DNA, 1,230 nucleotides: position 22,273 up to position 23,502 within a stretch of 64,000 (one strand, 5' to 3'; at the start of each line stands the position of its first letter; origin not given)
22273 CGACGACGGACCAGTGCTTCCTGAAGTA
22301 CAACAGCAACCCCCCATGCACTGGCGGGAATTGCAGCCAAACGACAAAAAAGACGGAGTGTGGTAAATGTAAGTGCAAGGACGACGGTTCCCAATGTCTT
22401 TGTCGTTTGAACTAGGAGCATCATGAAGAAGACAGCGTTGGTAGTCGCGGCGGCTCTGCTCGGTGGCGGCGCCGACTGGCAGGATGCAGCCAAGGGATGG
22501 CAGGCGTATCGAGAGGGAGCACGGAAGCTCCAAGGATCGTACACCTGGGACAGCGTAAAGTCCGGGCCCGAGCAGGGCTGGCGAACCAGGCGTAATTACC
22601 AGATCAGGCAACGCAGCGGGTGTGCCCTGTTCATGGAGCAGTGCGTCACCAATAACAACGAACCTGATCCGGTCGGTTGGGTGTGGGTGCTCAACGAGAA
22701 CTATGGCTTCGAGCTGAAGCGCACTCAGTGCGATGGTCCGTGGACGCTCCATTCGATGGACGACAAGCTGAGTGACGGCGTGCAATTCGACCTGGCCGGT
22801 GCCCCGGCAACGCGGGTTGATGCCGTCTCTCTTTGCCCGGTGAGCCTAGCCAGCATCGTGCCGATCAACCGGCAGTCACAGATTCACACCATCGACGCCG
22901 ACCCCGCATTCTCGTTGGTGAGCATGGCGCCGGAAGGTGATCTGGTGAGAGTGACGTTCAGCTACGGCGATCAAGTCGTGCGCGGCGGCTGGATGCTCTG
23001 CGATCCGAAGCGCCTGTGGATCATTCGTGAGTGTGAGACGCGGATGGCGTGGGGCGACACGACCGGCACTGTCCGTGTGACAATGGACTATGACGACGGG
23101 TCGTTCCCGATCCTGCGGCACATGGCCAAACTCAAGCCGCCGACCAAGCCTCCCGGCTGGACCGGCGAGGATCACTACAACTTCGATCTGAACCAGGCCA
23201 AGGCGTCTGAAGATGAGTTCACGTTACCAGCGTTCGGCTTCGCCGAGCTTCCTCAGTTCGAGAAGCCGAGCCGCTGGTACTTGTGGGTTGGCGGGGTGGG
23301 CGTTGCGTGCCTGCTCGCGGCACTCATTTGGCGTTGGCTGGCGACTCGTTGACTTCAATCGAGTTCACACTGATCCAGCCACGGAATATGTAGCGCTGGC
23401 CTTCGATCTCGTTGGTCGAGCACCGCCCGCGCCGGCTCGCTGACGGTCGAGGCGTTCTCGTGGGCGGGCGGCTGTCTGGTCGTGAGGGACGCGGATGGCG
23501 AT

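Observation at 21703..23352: Promoter-driven moron pairing a MauE-like membrane protein with a secreted 10-Cys mini-protein and an anchored exported protein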

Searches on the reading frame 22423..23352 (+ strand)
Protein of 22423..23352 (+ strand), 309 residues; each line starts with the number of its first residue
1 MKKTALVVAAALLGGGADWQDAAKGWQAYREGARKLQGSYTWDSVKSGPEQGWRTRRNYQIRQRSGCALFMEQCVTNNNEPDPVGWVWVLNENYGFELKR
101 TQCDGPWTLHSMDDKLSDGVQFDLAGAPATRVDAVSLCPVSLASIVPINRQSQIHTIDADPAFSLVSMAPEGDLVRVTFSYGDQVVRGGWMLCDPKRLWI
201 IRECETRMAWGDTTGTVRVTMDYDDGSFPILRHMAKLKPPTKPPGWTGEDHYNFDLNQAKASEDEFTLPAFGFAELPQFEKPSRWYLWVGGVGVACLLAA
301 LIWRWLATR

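Call 7: search_protein_families(library=pfam, max_evalue=1, proteins=[window:22423-23352:+])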
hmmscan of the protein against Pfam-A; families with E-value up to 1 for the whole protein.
window:22423-23352:+ (309 aa): 0 families

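Call 8: search_protein_families(library=phrogs, max_evalue=0.1, proteins=[window:22423-23352:+])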
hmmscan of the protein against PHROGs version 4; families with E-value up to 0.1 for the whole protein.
window:22423-23352:+ (309 aa): 0 families

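Call 9: search_protein_families(library=ncbifam, max_evalue=1, proteins=[window:22423-23352:+])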
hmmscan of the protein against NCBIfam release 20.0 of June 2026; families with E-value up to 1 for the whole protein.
window:22423-23352:+ (309 aa): 0 families

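Call 11: find_related_loci(query=window:22423-23352:+, collection=viral_contigs, flank=6000)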
Query window:22423-23352:+ (309 aa) in viral_contigs; peptide patterns used: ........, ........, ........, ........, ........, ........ (x = any residue, [..] = any of these).
No stretch of DNA in the collection matches any of the patterns.

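Call 16: find_homologous_proteins(query=window:22423-23352:+, max_evalue=0.01)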
Query window:22423-23352:+ (309 aa): 2 proteins with E <= 0.01 among 3502 candidates.
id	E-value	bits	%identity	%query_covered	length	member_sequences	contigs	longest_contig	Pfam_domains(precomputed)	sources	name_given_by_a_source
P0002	1.9e-216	736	100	100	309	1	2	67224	-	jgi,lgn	jgi:hypothetical protein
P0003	3.0e-48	183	36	94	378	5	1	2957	-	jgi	-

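Call 17: find_encoding_contigs(protein=P0003, flank=10000)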
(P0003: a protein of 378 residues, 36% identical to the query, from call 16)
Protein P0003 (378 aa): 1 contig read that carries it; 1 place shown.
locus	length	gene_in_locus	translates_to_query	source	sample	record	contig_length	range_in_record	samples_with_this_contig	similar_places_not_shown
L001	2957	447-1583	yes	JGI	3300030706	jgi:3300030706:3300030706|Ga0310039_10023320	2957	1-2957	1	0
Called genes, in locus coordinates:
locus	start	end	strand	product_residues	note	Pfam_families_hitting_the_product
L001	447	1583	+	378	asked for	-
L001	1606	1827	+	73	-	-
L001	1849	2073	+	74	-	-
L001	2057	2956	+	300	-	?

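Call 18: find_encoding_contigs(protein=P0002, flank=10000)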
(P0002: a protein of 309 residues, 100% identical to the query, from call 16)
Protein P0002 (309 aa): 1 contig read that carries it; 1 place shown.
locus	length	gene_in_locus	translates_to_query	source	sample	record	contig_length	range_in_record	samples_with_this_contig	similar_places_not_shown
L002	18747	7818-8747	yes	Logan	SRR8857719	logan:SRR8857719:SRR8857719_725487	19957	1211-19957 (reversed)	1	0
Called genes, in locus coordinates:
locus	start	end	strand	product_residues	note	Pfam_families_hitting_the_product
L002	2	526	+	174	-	?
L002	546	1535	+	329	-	-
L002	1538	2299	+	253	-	-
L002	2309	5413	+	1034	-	-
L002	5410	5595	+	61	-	-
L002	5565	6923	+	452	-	-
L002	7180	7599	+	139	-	PF07291:MauE (weak)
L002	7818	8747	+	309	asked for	-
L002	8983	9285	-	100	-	-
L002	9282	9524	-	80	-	-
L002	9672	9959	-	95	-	-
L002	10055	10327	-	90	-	PF12728:HTH_17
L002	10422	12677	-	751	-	PF00176:SNF2-rel_dom (weak), PF04851:ResIII (faint)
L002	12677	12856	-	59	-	-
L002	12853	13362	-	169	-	-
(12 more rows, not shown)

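Call 23: find_related_loci(query=A1, collection=genome_contigs, flank=8000)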
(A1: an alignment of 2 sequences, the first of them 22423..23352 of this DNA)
Query A1 (309 aa) in genome_contigs; peptide patterns used: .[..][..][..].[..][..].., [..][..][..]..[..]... (x = any residue, [..] = any of these).
80 stretches matched a pattern, but none encodes a relative of the query by tblastn (E <= 1e-3).

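Call 24: find_related_loci(query=A1, collection=metagenome_contigs, flank=8000)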
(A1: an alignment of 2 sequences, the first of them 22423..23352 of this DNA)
Query A1 (309 aa) in metagenome_contigs; peptide patterns used: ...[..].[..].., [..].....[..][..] (x = any residue, [..] = any of these).
82 stretches matched a pattern; 3 encode a relative of the query (tblastn E <= 1e-3); 3 distinct loci.
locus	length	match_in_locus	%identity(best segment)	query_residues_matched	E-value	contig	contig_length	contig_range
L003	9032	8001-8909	36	20-309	9e-56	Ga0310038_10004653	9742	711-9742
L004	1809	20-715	35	86-309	3e-39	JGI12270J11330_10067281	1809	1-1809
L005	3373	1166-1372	32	147-223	2e-5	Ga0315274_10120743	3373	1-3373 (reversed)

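Call 30: search_protein_families(library=pfam, max_evalue=0.1, proteins=[L003:6146-7015:+, L003:7111-7401:+, L003:7848-8927:+, L003:5066-5665:-, L003:2749-5043:-, L001:1606-1827:+, L001:1849-2073:+])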
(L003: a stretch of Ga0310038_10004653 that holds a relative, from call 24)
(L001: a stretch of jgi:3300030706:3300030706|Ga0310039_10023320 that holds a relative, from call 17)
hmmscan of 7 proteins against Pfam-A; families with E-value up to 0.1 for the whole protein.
L003:6146-7015:+ (289 aa): 3 families
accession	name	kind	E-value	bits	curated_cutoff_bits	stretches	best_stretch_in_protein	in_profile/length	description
PF07291.16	MauE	-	1.8e-11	44.9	27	1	17-130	6-124/128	Methylamine utilisation protein MauE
PF07610.17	DUF1573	-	4.5e-09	36.7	26.1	1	201-275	17-91/98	Protein of unknown function (DUF1573)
PF22544.2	HYDIN_VesB_CFA65-like_Ig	-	2.1e-07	31.5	25.5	1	194-280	12-98/100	HYDIN/CFA65/VesB-like, Ig-like domain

L003:7111-7401:+ (96 aa): 0 families

L003:7848-8927:+ (359 aa): 2 families
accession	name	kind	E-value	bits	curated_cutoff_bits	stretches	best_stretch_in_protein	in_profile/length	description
PF23908.1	DUF7250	-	0.032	14.8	27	0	75-117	39-81/103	Domain of unknown function (DUF7250)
PF14869.12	DUF4488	-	0.06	13.7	27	0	92-130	83-119/123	Domain of unknown function (DUF4488)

L003:5066-5665:- (199 aa): 2 families
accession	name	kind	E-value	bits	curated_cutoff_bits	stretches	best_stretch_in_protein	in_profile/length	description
PF04542.20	Sigma70_r2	-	4.9e-11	42.7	24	1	28-94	2-67/71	Sigma-70 region 2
PF16509.11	KORA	-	0.0054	17.4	26.7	1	144-187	14-57/84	TrfB plasmid transcriptional repressor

L003:2749-5043:- (764 aa): 15 families
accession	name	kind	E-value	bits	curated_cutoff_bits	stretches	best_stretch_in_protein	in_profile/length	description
PF00069.31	Pkinase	-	2.6e-47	161.9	31.7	1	107-355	1-253/263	Protein kinase domain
PF07714.23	PK_Tyr_Ser-Thr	-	9.2e-33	114.1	23.1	1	108-354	2-249/258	Protein tyrosine and serine/threonine kinase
PF07622.18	DUF1583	-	2.8e-08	33.8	22.9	1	457-649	36-238/256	Protein of unknown function (DUF1583) C domain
PF01636.29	APH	-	0.002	18.3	23.2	0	218-256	162-200/239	Phosphotransferase enzyme family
PF23458.2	DUF7130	-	0.0024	18.1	35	1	704-747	38-78/89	Domain of unknown function (DUF7130)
PF09788.14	Tmemb_55A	-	0.013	15.1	30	1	696-758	36-99/248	Transmembrane protein 55A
PF12647.12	RNHCP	-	0.017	15.5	24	1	719-759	3-43/90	RNHCP domain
PF17667.7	Pkinase_fungal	-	0.017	14.3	24.1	1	223-298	305-381/387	Fungal protein kinase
PF07754.17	HVO_2753_ZBP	-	0.021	15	33.2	1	722-751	1-28/46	Small zinc finger protein HVO_2753-like, Zn-binding pocket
PF23455.1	DUF7129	-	0.023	14.9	30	0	719-749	11-37/45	Domain of unknown function (DUF7129)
PF13719.11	Zn_ribbon_5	-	0.027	14.7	29.3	1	721-750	4-35/37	zinc-ribbon domain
PF09723.15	Zn_ribbon_8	-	0.042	14.3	34.4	1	720-747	6-34/41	Zinc ribbon domain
PF06221.18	zf-C2HC5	-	0.046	14.2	25.8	0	708-754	8-49/54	Putative zinc finger motif, C2HC5-type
PF24042.1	DUF7351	-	0.063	13.5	31.2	0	721-751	3-33/177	Domain of unknown function (DUF7351)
PF12773.13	DZR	-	0.082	13.5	27.3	1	719-749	12-34/45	Double zinc ribbon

L001:1606-1827:+ (73 aa): 0 families

L001:1849-2073:+ (74 aa): 0 families

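Call 47: predict_structure(alignment_id=A1)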
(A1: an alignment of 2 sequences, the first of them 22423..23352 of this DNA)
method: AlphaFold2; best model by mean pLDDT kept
length: 309 residues; sequences in the alignment: 2
mean_pLDDT: 36.6   pTM: 0.24
mean pLDDT of the five models: 36.6, 35.6, 35.5, 33.3, 32.4
residues with pLDDT >= 90: 0; 70-90: 18; 50-70: 8; < 50: 283
segments of 3 or more residues with pLDDT < 50: 1-283
pLDDT, mean of each block of 10 residues (from residue 1): 40 38 36 30 28 29 33 40 46 41 41 31 32 31 26 28 40 43 41 30 27 23 26 29 31 27 25 32 56 79 78
secondary structure, 60 per line:
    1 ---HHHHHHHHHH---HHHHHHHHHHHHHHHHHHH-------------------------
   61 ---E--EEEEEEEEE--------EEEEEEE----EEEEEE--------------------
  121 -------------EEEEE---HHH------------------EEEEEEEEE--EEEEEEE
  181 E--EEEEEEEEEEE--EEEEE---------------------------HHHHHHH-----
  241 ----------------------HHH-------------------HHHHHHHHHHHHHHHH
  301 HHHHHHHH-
elements in order: H4-13 H17-35 E67-75 E84-90 E95-100 E134-138 E163-171 E174-181 E184-194 E197-201 H229-235 H285-308

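Call 48: search_protein_representatives(alignment_id=A1)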
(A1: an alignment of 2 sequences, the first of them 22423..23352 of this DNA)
Query: 2 sequences, 389 profile positions. Proteins with E-value up to 0.001 (for the whole library): 2096; up to 1e-10: 976; up to 1e-30: 161. The best 150 are listed.
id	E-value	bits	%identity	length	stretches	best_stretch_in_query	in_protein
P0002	4.3e-171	585.9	-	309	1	41-384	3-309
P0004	5.0e-103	361.8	-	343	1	43-385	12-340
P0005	8.8e-83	295.2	-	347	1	39-385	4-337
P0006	1.5e-79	284.5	-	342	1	49-385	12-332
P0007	4.2e-79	283.1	-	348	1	36-385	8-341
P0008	5.1e-72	259.8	-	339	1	43-384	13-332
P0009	2.0e-70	254.5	-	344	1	41-385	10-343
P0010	3.1e-70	253.9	-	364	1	52-385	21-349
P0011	8.7e-66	239.2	-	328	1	42-385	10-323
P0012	1.2e-64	235.4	-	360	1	58-388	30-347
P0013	2.7e-64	234.3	-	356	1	57-386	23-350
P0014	3.7e-62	227.3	-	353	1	36-384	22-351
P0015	4.3e-61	223.8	-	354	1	56-386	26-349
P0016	6.0e-60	220.0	-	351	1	57-387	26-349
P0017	1.4e-59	218.8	-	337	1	41-385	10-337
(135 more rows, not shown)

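Call 51: search_protein_families(library=ncbifam, alignment_id=A2, max_evalue=0.1)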
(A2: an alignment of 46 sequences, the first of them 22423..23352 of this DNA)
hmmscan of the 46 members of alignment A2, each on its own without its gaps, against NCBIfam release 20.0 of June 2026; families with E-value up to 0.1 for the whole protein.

A. member 1, window:22423-23352:+ (309 aa): 0 families

B. families by the number of members that match (of 46 scanned): 5 families
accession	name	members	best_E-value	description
NF047321.1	SCO7613_CTERM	1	0.0033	SCO7613 C-terminal domain-containing membrane protein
NF052375.1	antisigma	1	0.025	anti-sigma factor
NF038374.1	omphalotin_tail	1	0.041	omphalotin biosynthesis suicide methyltransferase/RiPP precursor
NF005614.0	PRK07369.1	1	0.093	dihydroorotase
NF011281.0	PRK14689.1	1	0.093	hypothetical protein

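Call 53: find_related_loci(query=A3, collection=genome_contigs, flank=5000)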
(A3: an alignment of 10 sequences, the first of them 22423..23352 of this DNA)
Query A3 (309 aa) in genome_contigs; peptide patterns used: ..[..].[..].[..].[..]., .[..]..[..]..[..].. (x = any residue, [..] = any of these).
91 stretches matched a pattern; 18 encode a relative of the query (tblastn E <= 1e-3); 18 distinct loci.
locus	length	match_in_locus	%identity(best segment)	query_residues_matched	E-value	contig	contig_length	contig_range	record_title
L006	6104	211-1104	36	19-305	4e-53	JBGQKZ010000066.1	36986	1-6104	MAG: Gemmataceae bacterium isolate OBJ2_061818_050_5 k141_3676866_length_36986_cov_27.9678, whole genome shotgun sequenc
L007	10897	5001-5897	34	21-309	2e-47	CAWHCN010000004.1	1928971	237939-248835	MAG: uncultured Planctomycetota bacterium isolate MFD00731.bin.2.201 genome assembly, contig: contig_1253, whole genome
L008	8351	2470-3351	25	19-302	4e-20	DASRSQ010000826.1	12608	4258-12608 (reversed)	MAG TPA_asm: Gemmataceae bacterium isolate SMAG_U6095 k141_961439, whole genome shotgun sequence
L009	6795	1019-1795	26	22-287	4e-16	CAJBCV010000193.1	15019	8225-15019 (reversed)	MAG: uncultured Planctomycetaceae bacterium isolate Loc090907-1m_bin-358 genome assembly, contig: bin-358:193/573, whole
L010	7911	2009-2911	25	20-305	1e-10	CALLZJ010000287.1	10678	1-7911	MAG TPA_asm: uncultured bacterium isolate SRR2107179_bin.10_CONCOCT_v1.1_MAG genome assembly, contig: ERZ794932.1430, wh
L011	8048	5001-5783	25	21-275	5e-10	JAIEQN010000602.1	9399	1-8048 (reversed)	MAG: Gemmataceae bacterium isolate co.spades.METABAT.1kb_005 c_000000425161, whole genome shotgun sequence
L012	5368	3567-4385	25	21-304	5e-10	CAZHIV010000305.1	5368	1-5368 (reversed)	MAG TPA_asm: uncultured Planctomycetaceae bacterium isolate binchicken_co31_381 genome assembly, contig: k141_699538, wh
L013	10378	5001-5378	31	189-309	5e-9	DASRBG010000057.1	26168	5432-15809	MAG TPA_asm: Gemmataceae bacterium isolate SMAG_U9921 k141_290349, whole genome shotgun sequence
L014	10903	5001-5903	23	1-275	3e-8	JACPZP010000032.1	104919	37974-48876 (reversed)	MAG: Planctomycetota bacterium isolate NC_groundwater_892_Pr1_S2p5_60_19 Montesol18_S2p5_coassembly_scaffold_2692, whole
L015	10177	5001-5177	38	247-305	6e-7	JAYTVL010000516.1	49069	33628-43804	MAG: Pirellula sp. isolate GFS_5688 GFS_5688_515, whole genome shotgun sequence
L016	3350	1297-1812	29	157-309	6e-7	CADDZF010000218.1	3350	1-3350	Methylococcaceae bacterium isolate 16 genome assembly, contig: NODE_25129_length_3350_cov_2.883339, whole genome shotgun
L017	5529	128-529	29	188-304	2e-6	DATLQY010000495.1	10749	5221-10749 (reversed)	MAG TPA_asm: Pirellulales bacterium isolate SMAG_U13890 k141_1202617, whole genome shotgun sequence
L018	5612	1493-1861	30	194-304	4e-6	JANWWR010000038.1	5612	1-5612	MAG: Gemmatales bacterium isolate SKYG27 k141_294460, whole genome shotgun sequence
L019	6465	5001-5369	29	194-304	2e-5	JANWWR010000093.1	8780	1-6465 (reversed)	MAG: Gemmatales bacterium isolate SKYG27 k141_572199, whole genome shotgun sequence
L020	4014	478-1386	22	19-309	1e-4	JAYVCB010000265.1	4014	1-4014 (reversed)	MAG: Planctomyces sp. isolate GL30_DN_metabat_39_sub GL30_DN_metabat_39_sub_264, whole genome shotgun sequence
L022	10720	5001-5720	24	69-309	1e-4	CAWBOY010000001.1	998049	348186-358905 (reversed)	MAG: uncultured Planctomycetaceae bacterium isolate MFD09671.bin.1.56 genome assembly, contig: contig_4829, whole genome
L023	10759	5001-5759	23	56-303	1e-4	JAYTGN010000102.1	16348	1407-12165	MAG: Gemmataceae bacterium isolate GFS_2344 GFS_2344_101, whole genome shotgun sequence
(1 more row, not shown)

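Call 59: search_solved_structures(query=A2, max_evalue=1)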
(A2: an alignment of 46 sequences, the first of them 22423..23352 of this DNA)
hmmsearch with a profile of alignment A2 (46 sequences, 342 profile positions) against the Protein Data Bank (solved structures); distinct sequences matched with E-value up to 1: 0.

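Call 60: search_protein_families(library=pfam, alignment_id=A2, max_evalue=0.05)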
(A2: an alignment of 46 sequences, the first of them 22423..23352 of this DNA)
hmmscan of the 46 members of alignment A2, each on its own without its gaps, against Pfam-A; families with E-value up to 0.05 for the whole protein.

A. member 1, window:22423-23352:+ (309 aa): 0 families

B. families by the number of members that match (of 46 scanned): 6 families
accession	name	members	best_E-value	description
PF06305.16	LapA_dom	1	0.0035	Lipopolysaccharide assembly protein A domain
PF19706.4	DUF6203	1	0.0054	Family of unknown function (DUF6203)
PF02204.23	VPS9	1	0.0066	Vacuolar sorting protein 9 (VPS9) domain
PF13314.11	DUF4083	1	0.032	Domain of unknown function (DUF4083)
PF23908.1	DUF7250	1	0.037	Domain of unknown function (DUF7250)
PF23327.1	Chromo_MORC2_6th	1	0.048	ATPase MORC2, chromo domain-like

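Call 65: predict_structure(alignment_id=A2)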
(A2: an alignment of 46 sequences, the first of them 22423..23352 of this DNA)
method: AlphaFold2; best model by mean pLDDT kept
length: 309 residues; sequences in the alignment: 46
mean_pLDDT: 90.1   pTM: 0.84
mean pLDDT of the five models: 90.1, 89.3, 89.3, 89.3, 89.3
residues with pLDDT >= 90: 222; 70-90: 61; 50-70: 23; < 50: 3
segments of 3 or more residues with pLDDT < 50: none
pLDDT, mean of each block of 10 residues (from residue 1): 53 66 94 97 93 94 97 88 92 97 94 90 82 94 78 68 93 96 88 96 94 93 95 95 88 98 98 96 92 98 96
secondary structure, 60 per line:
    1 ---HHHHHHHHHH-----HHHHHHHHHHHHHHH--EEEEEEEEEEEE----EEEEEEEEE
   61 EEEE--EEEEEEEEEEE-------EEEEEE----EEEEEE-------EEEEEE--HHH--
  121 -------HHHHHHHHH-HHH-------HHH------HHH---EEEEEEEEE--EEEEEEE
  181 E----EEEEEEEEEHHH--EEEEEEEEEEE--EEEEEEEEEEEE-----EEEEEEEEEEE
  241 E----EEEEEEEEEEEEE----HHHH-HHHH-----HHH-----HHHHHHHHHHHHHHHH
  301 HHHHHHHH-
elements in order: H4-13 H19-33 E36-47 E52-64 E67-77 E85-90 E95-100 E108-113 H128-136 E163-171 E174-181 E186-194 E200-210 E213-224 E230-241 E246-258 H263-266 H268-271 H285-308

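Call 67: search_protein_families(library=pfam, max_evalue=0.01, proteins=[L006:1095-2090:+, L023:6260-7195:+, L013:2283-3266:+, L015:6471-7412:+, L007:8817-10895:+, L013:5436-7370:+, L007:6759-7769:+, L011:4416-6137:+, L008:4154-4561:+, L023:3474-4349:+])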
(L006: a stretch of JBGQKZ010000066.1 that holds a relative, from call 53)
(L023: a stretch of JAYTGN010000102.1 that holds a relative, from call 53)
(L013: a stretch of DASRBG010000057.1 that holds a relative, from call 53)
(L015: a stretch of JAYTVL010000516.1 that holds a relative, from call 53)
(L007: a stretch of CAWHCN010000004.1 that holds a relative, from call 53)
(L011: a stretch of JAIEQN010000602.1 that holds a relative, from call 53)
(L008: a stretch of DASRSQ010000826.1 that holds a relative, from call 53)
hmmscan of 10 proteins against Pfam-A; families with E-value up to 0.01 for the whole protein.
L006:1095-2090:+ (331 aa): 2 families
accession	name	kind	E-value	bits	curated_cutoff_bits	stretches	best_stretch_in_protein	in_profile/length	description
PF07596.16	SBP_bac_10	-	2.6e-37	129.8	23.3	1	66-312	1-266/268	Protein of unknown function (DUF1559)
PF07963.17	N_methyl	-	0.00013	21.8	21.2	1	39-61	4-26/27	Prokaryotic N-terminal methylation motif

L023:6260-7195:+ (311 aa): 2 families
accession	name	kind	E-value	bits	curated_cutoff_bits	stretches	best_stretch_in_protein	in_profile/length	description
PF07596.16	SBP_bac_10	-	2.5e-46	159.4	23.3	1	44-293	1-266/268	Protein of unknown function (DUF1559)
PF07963.17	N_methyl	-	1.5e-07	31.1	21.2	1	17-38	4-25/27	Prokaryotic N-terminal methylation motif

L013:2283-3266:+ (327 aa): 2 families
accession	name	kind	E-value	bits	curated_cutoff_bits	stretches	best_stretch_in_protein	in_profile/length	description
PF07596.16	SBP_bac_10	-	1.2e-36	127.6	23.3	1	55-303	1-265/268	Protein of unknown function (DUF1559)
PF07963.17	N_methyl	-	1.2e-07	31.4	21.2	1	27-51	3-27/27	Prokaryotic N-terminal methylation motif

L015:6471-7412:+ (313 aa): 2 families
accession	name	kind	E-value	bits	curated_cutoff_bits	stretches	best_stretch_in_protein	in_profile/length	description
PF07596.16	SBP_bac_10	-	1.7e-50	173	23.3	1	36-293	1-266/268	Protein of unknown function (DUF1559)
PF07963.17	N_methyl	-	3.9e-06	26.6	21.2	1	7-32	2-27/27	Prokaryotic N-terminal methylation motif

L007:8817-10895:+ (693 aa): 2 families
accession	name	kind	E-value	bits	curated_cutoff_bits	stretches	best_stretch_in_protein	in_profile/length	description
PF07596.16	SBP_bac_10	-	8.1e-22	79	23.3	1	469-656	1-188/268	Protein of unknown function (DUF1559)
PF07963.17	N_methyl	-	2.6e-07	30.4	21.2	1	440-465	2-27/27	Prokaryotic N-terminal methylation motif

L013:5436-7370:+ (644 aa): 2 families
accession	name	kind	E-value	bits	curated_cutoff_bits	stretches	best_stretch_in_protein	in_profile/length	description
PF02366.24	PMT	-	5.8e-12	46.1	22.7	1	119-277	71-233/245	Dolichyl-phosphate-mannose-protein mannosyltransferase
PF13231.12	PMT_2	-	9.9e-11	42.5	26.1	1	137-246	24-132/160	Dolichyl-phosphate-mannose-protein mannosyltransferase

L007:6759-7769:+ (336 aa): 2 families
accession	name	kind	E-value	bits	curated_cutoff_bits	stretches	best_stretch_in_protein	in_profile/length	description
PF13231.12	PMT_2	-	9.8e-10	39.3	26.1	1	4-129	30-152/160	Dolichyl-phosphate-mannose-protein mannosyltransferase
PF02366.24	PMT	-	0.0016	18.5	22.7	1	5-111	92-204/245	Dolichyl-phosphate-mannose-protein mannosyltransferase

L011:4416-6137:+ (573 aa): 0 families

L008:4154-4561:+ (135 aa): 0 families

L023:3474-4349:+ (291 aa): 3 families
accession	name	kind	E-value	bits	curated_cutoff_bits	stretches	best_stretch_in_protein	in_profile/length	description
PF07291.16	MauE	-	8.1e-08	33.1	27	1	22-138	3-124/128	Methylamine utilisation protein MauE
PF07610.17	DUF1573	-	1.1e-05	25.8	26.1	1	198-280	9-91/98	Protein of unknown function (DUF1573)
PF22544.2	HYDIN_VesB_CFA65-like_Ig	-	0.0032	18.1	25.5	1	191-282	4-96/100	HYDIN/CFA65/VesB-like, Ig-like domain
